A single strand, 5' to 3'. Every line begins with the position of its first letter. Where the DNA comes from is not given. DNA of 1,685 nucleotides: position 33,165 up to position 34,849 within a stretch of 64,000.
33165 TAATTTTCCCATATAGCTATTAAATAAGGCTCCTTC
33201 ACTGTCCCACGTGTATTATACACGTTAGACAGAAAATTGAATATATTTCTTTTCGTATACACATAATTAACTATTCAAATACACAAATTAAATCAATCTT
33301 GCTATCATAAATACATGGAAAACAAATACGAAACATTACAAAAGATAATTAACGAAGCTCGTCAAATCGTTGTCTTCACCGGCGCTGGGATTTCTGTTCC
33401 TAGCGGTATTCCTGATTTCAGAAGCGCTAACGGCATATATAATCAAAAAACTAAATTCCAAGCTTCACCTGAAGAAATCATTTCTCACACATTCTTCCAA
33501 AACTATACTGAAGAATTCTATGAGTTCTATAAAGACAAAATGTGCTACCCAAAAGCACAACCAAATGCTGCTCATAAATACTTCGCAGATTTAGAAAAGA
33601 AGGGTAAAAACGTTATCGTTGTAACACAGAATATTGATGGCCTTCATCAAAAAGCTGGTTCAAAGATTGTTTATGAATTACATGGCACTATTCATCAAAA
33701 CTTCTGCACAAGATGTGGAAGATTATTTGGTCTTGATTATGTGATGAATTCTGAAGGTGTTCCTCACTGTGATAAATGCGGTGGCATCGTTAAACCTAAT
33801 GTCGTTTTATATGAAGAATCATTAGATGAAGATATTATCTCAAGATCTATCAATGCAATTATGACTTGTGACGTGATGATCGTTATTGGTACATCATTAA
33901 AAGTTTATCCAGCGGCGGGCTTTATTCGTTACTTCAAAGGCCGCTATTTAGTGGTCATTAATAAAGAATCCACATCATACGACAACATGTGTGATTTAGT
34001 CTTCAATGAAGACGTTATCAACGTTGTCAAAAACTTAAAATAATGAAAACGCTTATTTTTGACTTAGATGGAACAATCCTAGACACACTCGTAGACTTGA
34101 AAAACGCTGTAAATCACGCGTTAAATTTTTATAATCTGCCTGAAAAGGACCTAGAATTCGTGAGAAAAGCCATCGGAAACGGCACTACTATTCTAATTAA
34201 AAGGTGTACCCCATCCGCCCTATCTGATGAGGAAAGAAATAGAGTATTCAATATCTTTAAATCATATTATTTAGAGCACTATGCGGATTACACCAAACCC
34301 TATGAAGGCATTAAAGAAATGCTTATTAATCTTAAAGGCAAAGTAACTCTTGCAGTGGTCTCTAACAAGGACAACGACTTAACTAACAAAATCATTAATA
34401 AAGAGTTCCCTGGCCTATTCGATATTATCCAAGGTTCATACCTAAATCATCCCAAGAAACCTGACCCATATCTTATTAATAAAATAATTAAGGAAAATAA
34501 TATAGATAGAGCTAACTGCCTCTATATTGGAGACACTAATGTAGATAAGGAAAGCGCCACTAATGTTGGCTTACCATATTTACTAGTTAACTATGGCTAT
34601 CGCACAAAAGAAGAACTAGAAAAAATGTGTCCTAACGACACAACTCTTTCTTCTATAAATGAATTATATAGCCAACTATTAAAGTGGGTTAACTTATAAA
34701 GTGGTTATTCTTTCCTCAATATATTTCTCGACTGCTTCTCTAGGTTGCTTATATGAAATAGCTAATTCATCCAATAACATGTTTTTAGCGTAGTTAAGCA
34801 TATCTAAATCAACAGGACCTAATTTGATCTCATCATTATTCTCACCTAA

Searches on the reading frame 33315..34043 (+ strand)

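Call 51: search_protein_families(library=pfam, proteins=[window:33315-34043:+], max_evalue=0.00001)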
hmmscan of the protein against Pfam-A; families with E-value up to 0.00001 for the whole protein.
window:33315-34043:+ (242 aa): 1 family
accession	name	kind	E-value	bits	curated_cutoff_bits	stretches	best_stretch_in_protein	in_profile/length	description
PF02146.23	SIR2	-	2.1e-54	184.7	24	1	23-199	1-180/180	Sir2 family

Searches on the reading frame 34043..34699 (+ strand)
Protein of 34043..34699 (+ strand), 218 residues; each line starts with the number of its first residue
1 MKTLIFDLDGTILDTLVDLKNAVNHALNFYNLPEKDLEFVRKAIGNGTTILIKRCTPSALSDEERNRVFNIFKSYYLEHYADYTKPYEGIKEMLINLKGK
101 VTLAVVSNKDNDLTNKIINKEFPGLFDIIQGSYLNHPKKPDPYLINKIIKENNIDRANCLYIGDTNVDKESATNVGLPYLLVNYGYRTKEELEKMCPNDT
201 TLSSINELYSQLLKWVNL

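Call 51: search_protein_families(library=pfam, proteins=[window:34043-34699:+], max_evalue=0.00001)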
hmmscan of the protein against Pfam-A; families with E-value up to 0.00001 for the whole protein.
window:34043-34699:+ (218 aa): 3 families
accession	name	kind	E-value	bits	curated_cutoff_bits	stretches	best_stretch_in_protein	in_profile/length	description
PF13419.12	HAD_2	-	2.9e-35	122.4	23.8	1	4-181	1-177/178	Haloacid dehalogenase-like hydrolase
PF00702.32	Hydrolase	-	7.5e-20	72.6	26.4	1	1-176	1-191/191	haloacid dehalogenase-like hydrolase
PF13242.12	Hydrolase_like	-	9.9e-10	38.6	22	1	138-207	3-74/75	HAD-hyrolase-like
